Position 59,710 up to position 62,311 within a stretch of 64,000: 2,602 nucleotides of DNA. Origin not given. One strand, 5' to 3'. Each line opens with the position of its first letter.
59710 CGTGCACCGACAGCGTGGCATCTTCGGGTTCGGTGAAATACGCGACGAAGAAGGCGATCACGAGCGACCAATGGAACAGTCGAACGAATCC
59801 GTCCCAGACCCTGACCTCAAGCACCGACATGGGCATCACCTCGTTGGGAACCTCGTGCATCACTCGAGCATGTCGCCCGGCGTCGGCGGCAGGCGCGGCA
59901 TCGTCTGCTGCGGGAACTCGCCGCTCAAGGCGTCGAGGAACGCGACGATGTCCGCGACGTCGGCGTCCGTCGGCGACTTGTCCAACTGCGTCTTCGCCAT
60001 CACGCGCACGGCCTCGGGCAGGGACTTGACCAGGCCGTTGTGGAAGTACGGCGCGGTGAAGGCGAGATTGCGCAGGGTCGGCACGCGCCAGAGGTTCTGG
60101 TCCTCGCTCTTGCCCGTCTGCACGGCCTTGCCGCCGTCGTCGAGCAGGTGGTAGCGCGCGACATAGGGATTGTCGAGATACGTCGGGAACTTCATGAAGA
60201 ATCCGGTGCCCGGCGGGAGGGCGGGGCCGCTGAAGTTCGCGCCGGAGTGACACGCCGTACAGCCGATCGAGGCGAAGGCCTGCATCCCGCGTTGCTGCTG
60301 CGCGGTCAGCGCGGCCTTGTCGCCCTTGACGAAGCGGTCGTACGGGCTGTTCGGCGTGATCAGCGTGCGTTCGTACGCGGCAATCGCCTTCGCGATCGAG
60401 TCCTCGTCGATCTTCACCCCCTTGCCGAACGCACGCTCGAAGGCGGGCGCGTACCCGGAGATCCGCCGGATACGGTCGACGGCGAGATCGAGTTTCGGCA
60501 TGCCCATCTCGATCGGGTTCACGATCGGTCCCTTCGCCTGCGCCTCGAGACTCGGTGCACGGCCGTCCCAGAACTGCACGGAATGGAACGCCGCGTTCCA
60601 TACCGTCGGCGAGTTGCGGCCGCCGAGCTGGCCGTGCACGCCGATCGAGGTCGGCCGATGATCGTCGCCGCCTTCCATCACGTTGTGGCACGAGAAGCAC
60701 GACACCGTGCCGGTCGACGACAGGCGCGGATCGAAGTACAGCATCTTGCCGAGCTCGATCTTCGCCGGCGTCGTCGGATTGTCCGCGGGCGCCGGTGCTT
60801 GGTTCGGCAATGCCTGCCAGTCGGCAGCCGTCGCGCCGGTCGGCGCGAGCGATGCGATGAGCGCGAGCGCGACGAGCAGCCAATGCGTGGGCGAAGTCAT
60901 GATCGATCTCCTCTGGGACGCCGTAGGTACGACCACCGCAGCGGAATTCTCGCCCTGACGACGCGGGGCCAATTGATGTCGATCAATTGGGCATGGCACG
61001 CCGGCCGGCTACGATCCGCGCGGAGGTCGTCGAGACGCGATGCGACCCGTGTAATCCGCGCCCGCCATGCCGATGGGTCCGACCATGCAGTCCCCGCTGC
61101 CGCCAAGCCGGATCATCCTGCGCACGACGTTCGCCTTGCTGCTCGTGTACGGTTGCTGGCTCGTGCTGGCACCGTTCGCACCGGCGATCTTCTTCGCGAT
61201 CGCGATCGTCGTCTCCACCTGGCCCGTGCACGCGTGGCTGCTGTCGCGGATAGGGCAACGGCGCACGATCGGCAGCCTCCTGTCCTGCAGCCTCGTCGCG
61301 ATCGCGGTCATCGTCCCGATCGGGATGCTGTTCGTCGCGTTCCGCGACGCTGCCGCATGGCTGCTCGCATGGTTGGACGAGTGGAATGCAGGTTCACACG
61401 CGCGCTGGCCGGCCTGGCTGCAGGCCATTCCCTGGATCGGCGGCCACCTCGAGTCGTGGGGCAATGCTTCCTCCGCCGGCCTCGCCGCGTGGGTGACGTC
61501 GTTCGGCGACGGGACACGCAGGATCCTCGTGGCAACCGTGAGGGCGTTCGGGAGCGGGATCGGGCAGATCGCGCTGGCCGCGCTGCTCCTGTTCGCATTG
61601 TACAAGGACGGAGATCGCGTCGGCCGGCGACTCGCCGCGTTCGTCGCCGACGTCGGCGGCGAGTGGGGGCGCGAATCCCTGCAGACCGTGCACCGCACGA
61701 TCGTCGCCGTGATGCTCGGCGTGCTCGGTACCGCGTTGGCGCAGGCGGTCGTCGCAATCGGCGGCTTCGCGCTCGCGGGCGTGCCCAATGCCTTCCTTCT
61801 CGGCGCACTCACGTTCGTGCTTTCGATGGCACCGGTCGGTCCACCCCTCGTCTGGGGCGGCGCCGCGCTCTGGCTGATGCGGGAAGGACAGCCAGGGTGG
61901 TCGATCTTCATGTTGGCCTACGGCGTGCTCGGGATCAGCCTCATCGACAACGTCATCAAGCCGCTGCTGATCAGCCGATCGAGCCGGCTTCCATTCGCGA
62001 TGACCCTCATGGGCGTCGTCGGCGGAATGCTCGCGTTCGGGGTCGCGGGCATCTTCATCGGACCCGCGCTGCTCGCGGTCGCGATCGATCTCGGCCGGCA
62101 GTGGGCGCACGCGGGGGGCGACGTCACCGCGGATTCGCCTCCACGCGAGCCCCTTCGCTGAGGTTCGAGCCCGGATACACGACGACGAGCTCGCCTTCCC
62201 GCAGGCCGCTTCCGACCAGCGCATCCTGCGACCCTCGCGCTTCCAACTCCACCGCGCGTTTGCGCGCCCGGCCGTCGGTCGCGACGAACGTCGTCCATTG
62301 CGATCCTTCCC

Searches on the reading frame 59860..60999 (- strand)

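Call 12: search_protein_families(library=pfam, proteins=[window:59860-60999:-], max_evalue=0.001)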
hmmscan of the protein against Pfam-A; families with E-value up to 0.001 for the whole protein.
window:59860-60999:- (379 aa): 2 families
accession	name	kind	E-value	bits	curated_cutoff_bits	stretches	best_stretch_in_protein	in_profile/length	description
PF03150.19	CCP_MauG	-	5.8e-61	205.9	25.6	1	78-228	1-148/149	Di-haem cytochrome c peroxidase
PF00034.26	Cytochrom_C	-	1.4e-06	29.9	21.3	0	236-358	2-89/90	Cytochrome c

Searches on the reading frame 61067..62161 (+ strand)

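Call 12: search_protein_families(library=pfam, proteins=[window:61067-62161:+], max_evalue=0.001)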
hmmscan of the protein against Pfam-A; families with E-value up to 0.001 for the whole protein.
window:61067-62161:+ (364 aa): 2 families
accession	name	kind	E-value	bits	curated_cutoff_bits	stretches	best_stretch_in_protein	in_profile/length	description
PF01594.21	AI-2E_transport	-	6.8e-31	108.1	34.3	1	21-342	5-322/327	AI-2E family transporter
PF04306.18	DUF456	-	5.5e-05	23.9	29.4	1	258-344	7-98/139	Protein of unknown function (DUF456)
